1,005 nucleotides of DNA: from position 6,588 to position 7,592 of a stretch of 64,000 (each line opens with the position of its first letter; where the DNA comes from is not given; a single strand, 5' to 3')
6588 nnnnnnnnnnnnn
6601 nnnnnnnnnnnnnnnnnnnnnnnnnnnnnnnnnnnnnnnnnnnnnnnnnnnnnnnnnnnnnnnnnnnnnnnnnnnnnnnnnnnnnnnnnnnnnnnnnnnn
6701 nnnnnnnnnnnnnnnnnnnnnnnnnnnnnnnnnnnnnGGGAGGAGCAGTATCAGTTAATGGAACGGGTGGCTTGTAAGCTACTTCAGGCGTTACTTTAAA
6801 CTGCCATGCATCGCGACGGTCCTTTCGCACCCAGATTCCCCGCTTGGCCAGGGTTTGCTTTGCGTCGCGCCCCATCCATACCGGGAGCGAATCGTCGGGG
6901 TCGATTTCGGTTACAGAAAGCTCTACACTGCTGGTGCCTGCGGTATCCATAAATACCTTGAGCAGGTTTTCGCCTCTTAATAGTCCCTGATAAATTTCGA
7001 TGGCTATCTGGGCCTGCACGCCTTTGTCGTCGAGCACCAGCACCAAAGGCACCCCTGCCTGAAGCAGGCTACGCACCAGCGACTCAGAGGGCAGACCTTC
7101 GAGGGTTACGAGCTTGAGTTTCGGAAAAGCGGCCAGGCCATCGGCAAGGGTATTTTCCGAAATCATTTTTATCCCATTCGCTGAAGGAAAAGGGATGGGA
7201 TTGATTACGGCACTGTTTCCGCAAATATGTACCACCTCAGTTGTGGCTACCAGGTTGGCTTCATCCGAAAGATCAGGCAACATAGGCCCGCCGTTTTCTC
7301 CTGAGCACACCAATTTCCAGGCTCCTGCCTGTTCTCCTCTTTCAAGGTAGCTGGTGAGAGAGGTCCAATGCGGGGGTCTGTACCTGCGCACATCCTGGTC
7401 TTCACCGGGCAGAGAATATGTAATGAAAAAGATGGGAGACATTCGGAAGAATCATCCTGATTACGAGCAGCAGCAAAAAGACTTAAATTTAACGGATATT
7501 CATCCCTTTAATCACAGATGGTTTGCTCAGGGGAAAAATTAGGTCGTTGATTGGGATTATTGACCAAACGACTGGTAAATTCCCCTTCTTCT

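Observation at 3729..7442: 1237-aa single-pass membrane protein: unknown cytoplasmic head, proline/lysine-rich linker, ~900 aa of extracytoplasmic TPR repeats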

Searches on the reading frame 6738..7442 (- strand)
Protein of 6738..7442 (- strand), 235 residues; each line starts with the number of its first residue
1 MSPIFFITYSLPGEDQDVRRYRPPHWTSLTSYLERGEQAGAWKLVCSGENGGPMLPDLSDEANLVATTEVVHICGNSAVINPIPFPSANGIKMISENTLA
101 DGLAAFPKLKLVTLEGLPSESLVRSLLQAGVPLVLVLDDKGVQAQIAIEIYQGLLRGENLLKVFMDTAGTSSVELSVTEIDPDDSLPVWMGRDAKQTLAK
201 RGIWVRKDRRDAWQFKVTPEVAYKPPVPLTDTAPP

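Call 9: search_protein_families(library=pfam, proteins=[window:6750-7442:-], max_evalue=10)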
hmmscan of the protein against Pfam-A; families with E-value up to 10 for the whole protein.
seq(231 aa): 0 families

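Call 10: find_homologous_proteins(query=window:6750-7442:-, max_evalue=0.01)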
Query seq(231 aa): 439 candidates shared short words with the query, none scored E <= 0.01.

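Call 12: search_solved_structures(query=window:6750-7442:-, max_evalue=10)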
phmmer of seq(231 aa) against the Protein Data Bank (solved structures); distinct sequences matched with E-value up to 10: 2.
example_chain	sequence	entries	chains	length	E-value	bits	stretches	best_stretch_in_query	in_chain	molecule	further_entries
4k59_A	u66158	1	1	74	0.08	15.9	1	116-161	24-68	RNA BINDING PROTEIN RsmF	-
4kji_A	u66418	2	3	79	0.098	15.6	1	116-161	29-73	RsmN, a RNA-binding protein of Regulator of Secondary Metabolism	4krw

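Call 20: search_protein_representatives(protein=window:6738-7442:-)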
Query: 235 residues. Proteins with E-value up to 0.001 (for the whole library): 12; up to 1e-10: 3; up to 1e-30: 2. The best 12 are listed.
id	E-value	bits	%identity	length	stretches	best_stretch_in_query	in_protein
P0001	2.7e-152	521.5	100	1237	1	1-235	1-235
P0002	1.9e-52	194.7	44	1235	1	1-214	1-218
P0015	7.9e-11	58.5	27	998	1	42-210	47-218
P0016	2.3e-07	47.1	31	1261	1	33-182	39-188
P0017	5.4e-07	45.9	32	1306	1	67-177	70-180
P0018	8.4e-07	45.3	23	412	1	43-214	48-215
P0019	9.2e-07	45.1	29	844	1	70-215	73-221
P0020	3.0e-06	43.5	32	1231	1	55-168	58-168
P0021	1.1e-04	38.4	29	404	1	57-162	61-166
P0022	2.0e-04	37.5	23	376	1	3-210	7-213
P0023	2.8e-04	37.0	33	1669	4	33-79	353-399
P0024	7.5e-04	35.6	25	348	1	57-212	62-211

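Call 25: search_solved_structures(query=A1, max_evalue=10, show_alignments=3)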
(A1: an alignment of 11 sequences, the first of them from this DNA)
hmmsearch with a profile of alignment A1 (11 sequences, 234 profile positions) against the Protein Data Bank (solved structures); distinct sequences matched with E-value up to 10: 6.
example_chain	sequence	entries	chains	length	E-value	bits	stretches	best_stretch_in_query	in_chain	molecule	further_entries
8tl0_A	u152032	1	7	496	0.00075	21.9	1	7-174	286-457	CHAT domain-containing protein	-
9uuw_A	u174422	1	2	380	0.2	13.9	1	93-147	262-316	Cys/Met metabolism PLP-dependent enzyme-domain-containing protein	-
2gom_A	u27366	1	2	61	0.53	12.6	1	157-206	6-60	Fibrinogen-binding protein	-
3h49_A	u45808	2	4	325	1.1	11.6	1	134-180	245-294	Ribokinase | Uncharacterized sugar kinase ydjH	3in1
1lio_A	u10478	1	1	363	1.8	10.8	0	131-169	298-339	adenosine kinase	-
1dgm_A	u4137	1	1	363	2.1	10.6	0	131-169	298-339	ADENOSINE KINASE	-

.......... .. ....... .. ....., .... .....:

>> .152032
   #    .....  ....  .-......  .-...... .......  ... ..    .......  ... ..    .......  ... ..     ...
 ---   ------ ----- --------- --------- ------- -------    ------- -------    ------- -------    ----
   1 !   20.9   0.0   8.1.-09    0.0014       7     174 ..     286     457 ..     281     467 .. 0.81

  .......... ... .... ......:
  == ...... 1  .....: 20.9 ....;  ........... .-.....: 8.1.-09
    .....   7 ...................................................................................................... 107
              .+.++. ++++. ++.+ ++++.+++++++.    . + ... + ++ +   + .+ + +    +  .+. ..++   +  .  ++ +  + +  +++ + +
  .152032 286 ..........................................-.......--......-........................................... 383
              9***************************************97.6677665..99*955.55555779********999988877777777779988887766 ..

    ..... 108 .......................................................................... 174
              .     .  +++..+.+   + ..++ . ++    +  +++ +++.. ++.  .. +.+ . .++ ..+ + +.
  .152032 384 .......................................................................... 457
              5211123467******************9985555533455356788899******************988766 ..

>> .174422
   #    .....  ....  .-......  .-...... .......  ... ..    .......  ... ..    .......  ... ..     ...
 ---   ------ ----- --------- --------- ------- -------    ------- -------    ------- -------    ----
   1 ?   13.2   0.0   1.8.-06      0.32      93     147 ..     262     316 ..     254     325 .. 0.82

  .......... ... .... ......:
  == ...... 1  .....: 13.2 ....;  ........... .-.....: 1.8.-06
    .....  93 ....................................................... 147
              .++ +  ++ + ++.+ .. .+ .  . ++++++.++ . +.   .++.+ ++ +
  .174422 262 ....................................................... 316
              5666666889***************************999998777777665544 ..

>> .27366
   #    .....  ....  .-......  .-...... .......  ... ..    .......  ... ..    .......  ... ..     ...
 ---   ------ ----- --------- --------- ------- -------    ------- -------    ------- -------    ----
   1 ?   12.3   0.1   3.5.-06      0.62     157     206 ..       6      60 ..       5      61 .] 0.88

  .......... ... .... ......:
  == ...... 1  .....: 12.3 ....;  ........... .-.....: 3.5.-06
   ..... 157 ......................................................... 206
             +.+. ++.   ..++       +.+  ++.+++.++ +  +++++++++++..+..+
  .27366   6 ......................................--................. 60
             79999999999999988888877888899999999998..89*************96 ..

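Call 26: search_protein_families(library=pfam, alignment_id=A1, max_evalue=10)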
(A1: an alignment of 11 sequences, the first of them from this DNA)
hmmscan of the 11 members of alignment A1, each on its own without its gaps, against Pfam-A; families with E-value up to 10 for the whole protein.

A. member 1, seq(232 aa): 0 families

B. families by the number of members that match (of 11 scanned): 5 families
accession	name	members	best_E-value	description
PF12770.12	CHAT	1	0.0067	CHAT domain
PF21832.1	DUF6892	1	0.046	Family of unknown function (DUF6892)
PF06908.16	YpsA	1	0.085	YspA SLOG family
PF22716.1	SNaCT11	1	0.12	Short NACHT-associated C-Terminal domain, family 11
PF25521.1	HTH_TANC1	1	0.25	TANC1-like, winged helix-turn-helix domain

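Call 27: find_homologous_proteins(query=A1, max_evalue=0.001)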
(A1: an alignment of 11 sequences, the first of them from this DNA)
Query A1 (11 sequences) (232 aa, profile of the alignment): 2 proteins with E <= 0.001 among 5458 candidates.
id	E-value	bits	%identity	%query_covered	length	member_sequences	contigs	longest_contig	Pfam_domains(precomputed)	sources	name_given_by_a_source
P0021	4.2e-72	260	31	41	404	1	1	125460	PF04519.20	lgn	-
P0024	1.7e-65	238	24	67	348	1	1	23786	-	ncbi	ncbi:MAG: hypothetical protein AAF655_06710, partial [Bacteroidota bacterium]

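Call 29: find_encoding_contigs(protein=P0016, flank=8000, max_places=3)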
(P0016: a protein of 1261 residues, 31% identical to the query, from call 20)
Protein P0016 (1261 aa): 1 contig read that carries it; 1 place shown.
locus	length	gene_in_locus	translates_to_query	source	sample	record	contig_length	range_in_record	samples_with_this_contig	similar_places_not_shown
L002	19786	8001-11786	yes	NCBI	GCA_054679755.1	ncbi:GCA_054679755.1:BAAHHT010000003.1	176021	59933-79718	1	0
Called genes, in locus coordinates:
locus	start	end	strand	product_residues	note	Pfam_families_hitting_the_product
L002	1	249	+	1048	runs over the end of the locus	PF25852:DUF6242_C (faint), PF02012:BNR (faint), PF14870:PSII_BNR (faint), PF15902:Sortilin-Vps10 (weak), PF13088:BNR_2 (faint), PF15902:Sortilin-Vps10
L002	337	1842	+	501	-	PF07394:DUF1501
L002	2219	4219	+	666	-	PF03527:RHS (faint), PF06739:SBBP (weak)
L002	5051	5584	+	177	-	PF18962:Por_Secre_tail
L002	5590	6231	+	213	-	-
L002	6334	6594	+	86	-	-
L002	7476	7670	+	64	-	-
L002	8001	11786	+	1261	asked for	PF13371:TPR_9, PF13432:TPR_16, PF14559:TPR_19, PF00515:TPR_1, PF13414:TPR_11, PF13414:TPR_11, PF13424:TPR_12, PF13432:TPR_16, +35 more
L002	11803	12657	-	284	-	PF00582:Usp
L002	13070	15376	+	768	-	PF00122:E1-E2_ATPase, PF00702:Hydrolase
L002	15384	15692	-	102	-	-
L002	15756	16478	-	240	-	-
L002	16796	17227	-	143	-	PF08281:Sigma70_r4_2 (weak)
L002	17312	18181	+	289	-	PF01040:UbiA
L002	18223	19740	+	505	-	PF01839:FG-GAP (faint), PF13517:FG-GAP_3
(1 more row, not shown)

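Call 30: find_encoding_contigs(protein=P0020, flank=8000, max_places=3)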
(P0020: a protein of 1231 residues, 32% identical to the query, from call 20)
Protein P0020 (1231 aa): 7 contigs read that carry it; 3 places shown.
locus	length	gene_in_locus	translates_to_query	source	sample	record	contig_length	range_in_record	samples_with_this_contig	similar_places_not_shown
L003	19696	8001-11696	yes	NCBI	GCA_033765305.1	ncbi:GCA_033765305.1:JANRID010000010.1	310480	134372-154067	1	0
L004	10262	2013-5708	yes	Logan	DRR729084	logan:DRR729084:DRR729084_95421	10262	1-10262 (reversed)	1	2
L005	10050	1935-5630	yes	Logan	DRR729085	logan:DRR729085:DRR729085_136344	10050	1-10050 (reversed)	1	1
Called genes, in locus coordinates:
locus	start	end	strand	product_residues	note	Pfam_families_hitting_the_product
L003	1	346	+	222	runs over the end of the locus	PF00005:ABC_tran, PF13304:AAA_21 (faint)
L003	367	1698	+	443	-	PF12704:MacB_PCD, PF02687:FtsX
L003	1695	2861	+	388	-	PF12704:MacB_PCD, PF02687:FtsX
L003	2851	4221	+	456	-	PF00072:Response_reg, PF00158:Sigma54_activat, PF14532:Sigma54_activ_2, PF07728:AAA_5 (weak), PF25601:AAA_lid_14, PF02954:HTH_8, PF18024:HTH_50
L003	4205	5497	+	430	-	PF13188:PAS_8 (weak), PF02518:HATPase_c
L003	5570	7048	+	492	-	PF00587:tRNA-synt_2b, PF03129:HGTP_anticodon, PF09180:ProRS-C_1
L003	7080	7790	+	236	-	PF01509:TruB_N, PF16198:TruB_C_2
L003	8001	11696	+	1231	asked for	PF13371:TPR_9 (weak), PF00515:TPR_1 (weak), PF13371:TPR_9 (weak), PF14559:TPR_19, PF13432:TPR_16, PF13371:TPR_9, PF13414:TPR_11, PF13432:TPR_16, +35 more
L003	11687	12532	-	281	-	PF00582:Usp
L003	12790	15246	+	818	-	PF12156:ATPase-cat_bd, PF00122:E1-E2_ATPase, PF00702:Hydrolase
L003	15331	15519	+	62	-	PF03597:FixS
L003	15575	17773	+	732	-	PF00115:COX1, PF02433:FixO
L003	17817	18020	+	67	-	-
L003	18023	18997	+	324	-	PF14715:FixP_N, PF00034:Cytochrom_C, PF13442:Cytochrome_CBB3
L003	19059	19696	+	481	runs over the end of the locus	PF12801:Fer4_5, PF13534:Fer4_17 (faint), PF12838:Fer4_7 (weak), PF13183:Fer4_8 (faint), PF13187:Fer4_9 (weak), PF13484:Fer4_16 (faint), PF13746:Fer4_18, PF11614:FixG_C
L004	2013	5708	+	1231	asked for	PF13371:TPR_9 (weak), PF00515:TPR_1 (weak), PF13371:TPR_9 (weak), PF14559:TPR_19, PF13432:TPR_16, PF13371:TPR_9, PF13414:TPR_11, PF13432:TPR_16, +35 more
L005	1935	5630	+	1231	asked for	PF13371:TPR_9 (weak), PF00515:TPR_1 (weak), PF13371:TPR_9 (weak), PF14559:TPR_19, PF13432:TPR_16, PF13371:TPR_9, PF13414:TPR_11, PF13432:TPR_16, +35 more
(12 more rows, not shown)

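Call 32: find_encoding_contigs(protein=P0021, flank=6000, max_places=2)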
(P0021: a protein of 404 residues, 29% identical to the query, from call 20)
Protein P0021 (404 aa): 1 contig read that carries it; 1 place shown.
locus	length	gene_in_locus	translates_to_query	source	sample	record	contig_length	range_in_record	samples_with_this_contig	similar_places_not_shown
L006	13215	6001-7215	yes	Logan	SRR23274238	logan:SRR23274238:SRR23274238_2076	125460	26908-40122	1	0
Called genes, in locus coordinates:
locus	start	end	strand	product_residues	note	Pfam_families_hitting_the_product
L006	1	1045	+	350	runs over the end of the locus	PF14054:DUF4249 (weak)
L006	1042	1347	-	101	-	-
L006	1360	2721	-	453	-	PF05222:AlaDh_PNT_N, PF01262:AlaDh_PNT_C (weak)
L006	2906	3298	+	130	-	-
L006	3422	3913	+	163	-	-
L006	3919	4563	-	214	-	-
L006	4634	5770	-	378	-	PF11721:Malectin, PF18962:Por_Secre_tail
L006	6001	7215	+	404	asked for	PF04519:Bactofilin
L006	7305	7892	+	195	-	PF02915:Rubrerythrin (faint), PF06175:MiaE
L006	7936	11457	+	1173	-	PF13385:Laminin_G_3, PF09113:N-glycanase_C, PF18962:Por_Secre_tail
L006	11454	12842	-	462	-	PF00067:p450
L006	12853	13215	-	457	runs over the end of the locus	-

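Call 33: find_encoding_contigs(protein=P0017, flank=6000, max_places=2)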
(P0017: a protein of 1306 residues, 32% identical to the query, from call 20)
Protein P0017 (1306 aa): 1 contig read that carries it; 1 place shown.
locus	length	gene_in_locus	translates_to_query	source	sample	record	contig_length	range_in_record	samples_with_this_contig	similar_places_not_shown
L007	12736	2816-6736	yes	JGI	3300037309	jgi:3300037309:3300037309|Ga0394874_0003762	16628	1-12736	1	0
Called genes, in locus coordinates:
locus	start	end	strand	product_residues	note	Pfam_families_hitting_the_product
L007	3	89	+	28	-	?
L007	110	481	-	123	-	PF13585:CHU_C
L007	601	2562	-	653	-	PF13191:AAA_16 (faint), PF00004:AAA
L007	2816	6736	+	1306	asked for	PF14559:TPR_19 (weak), PF13432:TPR_16 (weak), PF00515:TPR_1, PF07719:TPR_2 (weak), PF13371:TPR_9 (weak), PF13424:TPR_12 (weak), PF13432:TPR_16 (weak), PF00515:TPR_1, +21 more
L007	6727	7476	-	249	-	PF00582:Usp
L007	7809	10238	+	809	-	PF12156:ATPase-cat_bd, PF00122:E1-E2_ATPase, PF00702:Hydrolase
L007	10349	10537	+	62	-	PF03597:FixS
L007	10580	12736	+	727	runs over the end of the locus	PF00115:COX1, PF02433:FixO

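Call 34: predict_structure(alignment_id=A1)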
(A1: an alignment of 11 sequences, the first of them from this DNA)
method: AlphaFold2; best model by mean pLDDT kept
length: 232 residues; sequences in the alignment: 11
mean_pLDDT: 83.4   pTM: 0.85
mean pLDDT of the five models: 83.4, 82.9, 82.7, 81.4, 79.8
residues with pLDDT >= 90: 116; 70-90: 77; 50-70: 24; < 50: 15
segments of 3 or more residues with pLDDT < 50: 190-197, 227-232
pLDDT, mean of each block of 10 residues (from residue 1): 90 72 86 91 88 81 92 80 87 92 95 91 92 87 83 93 93 86 62 49 92 89 55 38
secondary structure, 60 per line:
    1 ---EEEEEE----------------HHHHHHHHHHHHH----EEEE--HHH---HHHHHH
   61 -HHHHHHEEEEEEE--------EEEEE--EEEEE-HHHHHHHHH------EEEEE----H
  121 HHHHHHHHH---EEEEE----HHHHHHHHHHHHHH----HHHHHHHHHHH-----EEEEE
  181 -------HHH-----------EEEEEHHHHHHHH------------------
elements in order: E4-9 H26-38 E43-46 H55-60 H62-67 E68-74 E83-87 E90-94 H96-104 E111-115 H120-129 E133-137 H142-155 H160-170 E176-180 E202-206 H207-214

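Call 76: search_protein_families(library=padloc, proteins=[window:6738-7442:-], max_evalue=0.01)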
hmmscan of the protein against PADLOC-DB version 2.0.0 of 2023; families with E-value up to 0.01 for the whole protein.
window:6738-7442:- (235 aa): 0 families

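Call 81: fold_search(model_id=the predicted structure, library=pdb)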
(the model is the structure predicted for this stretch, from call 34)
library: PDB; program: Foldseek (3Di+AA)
matches with E <= 10: 1104; with E <= 0.001: 1
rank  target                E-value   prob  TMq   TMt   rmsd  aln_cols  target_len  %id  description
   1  4m9r_B                7.5e-04  1.00  0.44  0.45   7.2       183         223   11  Crystal structure of CED-3 (released 2013-10-09)
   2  6px9_F                1.2e-03  0.99  0.42  0.45   5.8       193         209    8  Crystal structure of procaspase-8 in complex with covalent small molecule inhibitor 63-R (released 2020-01-29)
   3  6px9_D                1.3e-03  1.00  0.43  0.47   5.7       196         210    9  Crystal structure of procaspase-8 in complex with covalent small molecule inhibitor 63-R (released 2020-01-29)
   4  4ps1_D                1.6e-03  0.96  0.41  0.40   9.0       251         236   10  Caspase-8 specific unnatural amino acid peptides (released 2015-01-21)
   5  4ps1_B                2.0e-03  0.97  0.43  0.42   9.0       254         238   11  Caspase-8 specific unnatural amino acid peptides (released 2015-01-21)
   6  4ps1_A                3.6e-03  0.93  0.41  0.40   8.9       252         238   11  Caspase-8 specific unnatural amino acid peptides (released 2015-01-21)
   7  1jxq_B                4.6e-03  0.97  0.41  0.41   6.9       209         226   10  Structure of cleaved, CARD domain deleted Caspase-9 (released 2001-12-12)
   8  3s8e_B                4.9e-03  0.97  0.40  0.42   6.2       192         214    9  Phosphorylation regulates assembly of the caspase-6 substrate-binding groove (released 2012-04-11)
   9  1jxq_A                5.2e-03  0.96  0.41  0.39   7.6       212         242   10  Structure of cleaved, CARD domain deleted Caspase-9 (released 2001-12-12)
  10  2fp3                  5.5e-03  0.95  0.40  0.37   6.6       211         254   11  Crystal structure of the Drosophila initiator caspase Dronc (released 2006-01-31)
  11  1shj_A                5.9e-03  0.96  0.40  0.44   6.3       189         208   10  Caspase-7 in complex with DICA allosteric inhibitor (released 2004-08-17)
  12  4jj7_A                6.3e-03  0.87  0.40  0.39   9.8       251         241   10  Caspase-3 specific unnatural amino acid-based peptides (released 2013-06-12)
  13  7xn6_A                6.7e-03  0.94  0.40  0.42   6.4       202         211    9  Cryo-EM structure of CopC-CaM-caspase-3 with ADPR-deacylization (released 2022-12-14)
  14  3s8e_A                7.1e-03  0.96  0.40  0.42   6.0       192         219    8  Phosphorylation regulates assembly of the caspase-6 substrate-binding groove (released 2012-04-11)
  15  6px9_E                7.1e-03  0.94  0.41  0.44   6.1       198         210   10  Crystal structure of procaspase-8 in complex with covalent small molecule inhibitor 63-R (released 2020-01-29)
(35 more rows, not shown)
